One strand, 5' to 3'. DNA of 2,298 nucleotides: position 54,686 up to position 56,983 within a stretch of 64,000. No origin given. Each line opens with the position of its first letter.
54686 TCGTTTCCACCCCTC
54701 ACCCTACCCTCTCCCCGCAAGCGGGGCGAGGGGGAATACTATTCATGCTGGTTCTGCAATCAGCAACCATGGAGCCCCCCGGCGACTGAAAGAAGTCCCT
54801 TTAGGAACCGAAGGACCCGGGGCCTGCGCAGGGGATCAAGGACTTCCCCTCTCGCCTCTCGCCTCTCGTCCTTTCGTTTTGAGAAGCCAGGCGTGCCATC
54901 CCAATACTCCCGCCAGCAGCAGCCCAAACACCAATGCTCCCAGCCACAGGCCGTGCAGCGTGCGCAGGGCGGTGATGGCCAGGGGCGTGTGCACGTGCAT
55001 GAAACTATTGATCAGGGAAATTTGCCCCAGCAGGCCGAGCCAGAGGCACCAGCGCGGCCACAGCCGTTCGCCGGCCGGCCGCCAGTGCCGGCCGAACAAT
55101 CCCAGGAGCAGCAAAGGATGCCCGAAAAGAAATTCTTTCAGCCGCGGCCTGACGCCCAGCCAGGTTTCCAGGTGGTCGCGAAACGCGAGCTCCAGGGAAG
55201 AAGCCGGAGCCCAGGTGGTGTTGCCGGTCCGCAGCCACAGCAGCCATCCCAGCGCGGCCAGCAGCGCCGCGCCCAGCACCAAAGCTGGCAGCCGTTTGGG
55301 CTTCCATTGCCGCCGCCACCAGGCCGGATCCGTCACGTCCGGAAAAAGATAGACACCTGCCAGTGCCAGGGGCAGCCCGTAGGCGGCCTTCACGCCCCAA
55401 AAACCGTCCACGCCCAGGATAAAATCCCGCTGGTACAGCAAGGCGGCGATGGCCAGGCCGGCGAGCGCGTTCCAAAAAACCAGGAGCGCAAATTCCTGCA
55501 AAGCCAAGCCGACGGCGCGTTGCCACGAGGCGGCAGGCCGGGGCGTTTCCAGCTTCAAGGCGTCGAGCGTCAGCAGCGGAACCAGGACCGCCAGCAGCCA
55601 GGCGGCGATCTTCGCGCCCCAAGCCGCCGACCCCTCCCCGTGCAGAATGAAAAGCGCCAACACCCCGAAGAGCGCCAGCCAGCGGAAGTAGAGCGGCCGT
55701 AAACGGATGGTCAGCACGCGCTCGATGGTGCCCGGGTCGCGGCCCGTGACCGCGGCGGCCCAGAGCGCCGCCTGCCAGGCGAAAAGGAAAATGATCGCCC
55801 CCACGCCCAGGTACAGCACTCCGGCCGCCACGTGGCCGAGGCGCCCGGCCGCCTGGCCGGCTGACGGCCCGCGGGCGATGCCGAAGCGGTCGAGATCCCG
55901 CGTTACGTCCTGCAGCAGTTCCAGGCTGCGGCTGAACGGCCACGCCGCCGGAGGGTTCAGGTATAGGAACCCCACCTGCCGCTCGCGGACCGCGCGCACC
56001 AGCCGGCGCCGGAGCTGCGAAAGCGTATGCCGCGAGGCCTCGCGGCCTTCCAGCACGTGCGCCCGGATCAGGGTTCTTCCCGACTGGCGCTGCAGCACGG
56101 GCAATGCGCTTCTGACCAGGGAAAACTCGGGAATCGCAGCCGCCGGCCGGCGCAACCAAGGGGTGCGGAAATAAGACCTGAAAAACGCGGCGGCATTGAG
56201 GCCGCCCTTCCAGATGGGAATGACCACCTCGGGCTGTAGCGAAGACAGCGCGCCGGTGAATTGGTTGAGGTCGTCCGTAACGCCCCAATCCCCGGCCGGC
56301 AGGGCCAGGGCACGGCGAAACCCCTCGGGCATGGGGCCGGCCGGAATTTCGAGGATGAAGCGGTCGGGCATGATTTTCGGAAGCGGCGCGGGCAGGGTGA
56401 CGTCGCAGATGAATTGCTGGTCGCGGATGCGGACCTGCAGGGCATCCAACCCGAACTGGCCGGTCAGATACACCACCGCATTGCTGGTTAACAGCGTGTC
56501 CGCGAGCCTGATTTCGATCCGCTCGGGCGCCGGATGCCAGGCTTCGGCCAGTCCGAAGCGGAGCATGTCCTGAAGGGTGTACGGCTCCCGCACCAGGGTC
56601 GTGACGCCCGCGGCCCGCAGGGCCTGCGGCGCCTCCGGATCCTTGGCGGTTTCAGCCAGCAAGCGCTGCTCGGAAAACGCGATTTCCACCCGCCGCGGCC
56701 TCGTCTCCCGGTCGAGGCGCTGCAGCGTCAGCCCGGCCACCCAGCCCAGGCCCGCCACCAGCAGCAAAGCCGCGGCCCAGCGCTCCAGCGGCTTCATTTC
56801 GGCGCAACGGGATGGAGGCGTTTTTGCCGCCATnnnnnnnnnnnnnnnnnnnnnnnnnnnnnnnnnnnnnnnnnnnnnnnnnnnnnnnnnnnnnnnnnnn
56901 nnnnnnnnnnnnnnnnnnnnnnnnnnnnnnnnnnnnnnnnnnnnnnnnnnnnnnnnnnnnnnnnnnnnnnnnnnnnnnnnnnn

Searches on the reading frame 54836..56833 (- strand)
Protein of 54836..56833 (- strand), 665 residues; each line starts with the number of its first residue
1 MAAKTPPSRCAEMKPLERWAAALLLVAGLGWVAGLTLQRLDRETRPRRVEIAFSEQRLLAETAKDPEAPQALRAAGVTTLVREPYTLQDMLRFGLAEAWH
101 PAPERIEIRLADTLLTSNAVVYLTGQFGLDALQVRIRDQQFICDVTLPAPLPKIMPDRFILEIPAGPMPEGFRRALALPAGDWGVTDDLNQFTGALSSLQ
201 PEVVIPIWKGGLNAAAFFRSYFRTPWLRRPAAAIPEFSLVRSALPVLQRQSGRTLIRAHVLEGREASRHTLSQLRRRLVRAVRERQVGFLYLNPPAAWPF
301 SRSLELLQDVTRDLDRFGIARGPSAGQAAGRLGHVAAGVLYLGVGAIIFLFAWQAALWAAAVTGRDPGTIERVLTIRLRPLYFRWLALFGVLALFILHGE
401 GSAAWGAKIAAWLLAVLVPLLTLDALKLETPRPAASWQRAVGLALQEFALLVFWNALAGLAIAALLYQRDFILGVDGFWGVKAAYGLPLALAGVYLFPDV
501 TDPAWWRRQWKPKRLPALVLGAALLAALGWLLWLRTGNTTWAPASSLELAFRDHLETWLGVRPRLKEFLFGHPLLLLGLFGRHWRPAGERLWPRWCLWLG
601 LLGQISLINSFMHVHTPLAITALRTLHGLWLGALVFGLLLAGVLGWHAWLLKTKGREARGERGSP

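Call 28: search_protein_families(library=pfam, proteins=[window:54836-56833:-], max_evalue=0.0001)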
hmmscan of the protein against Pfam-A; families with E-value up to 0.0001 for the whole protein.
window:54836-56833:- (665 aa): 1 family
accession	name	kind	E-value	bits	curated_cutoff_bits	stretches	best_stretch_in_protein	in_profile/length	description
PF18949.5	DUF5693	-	4e-63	214.3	29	1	247-644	222-605/609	Family of unknown function (DUF5693)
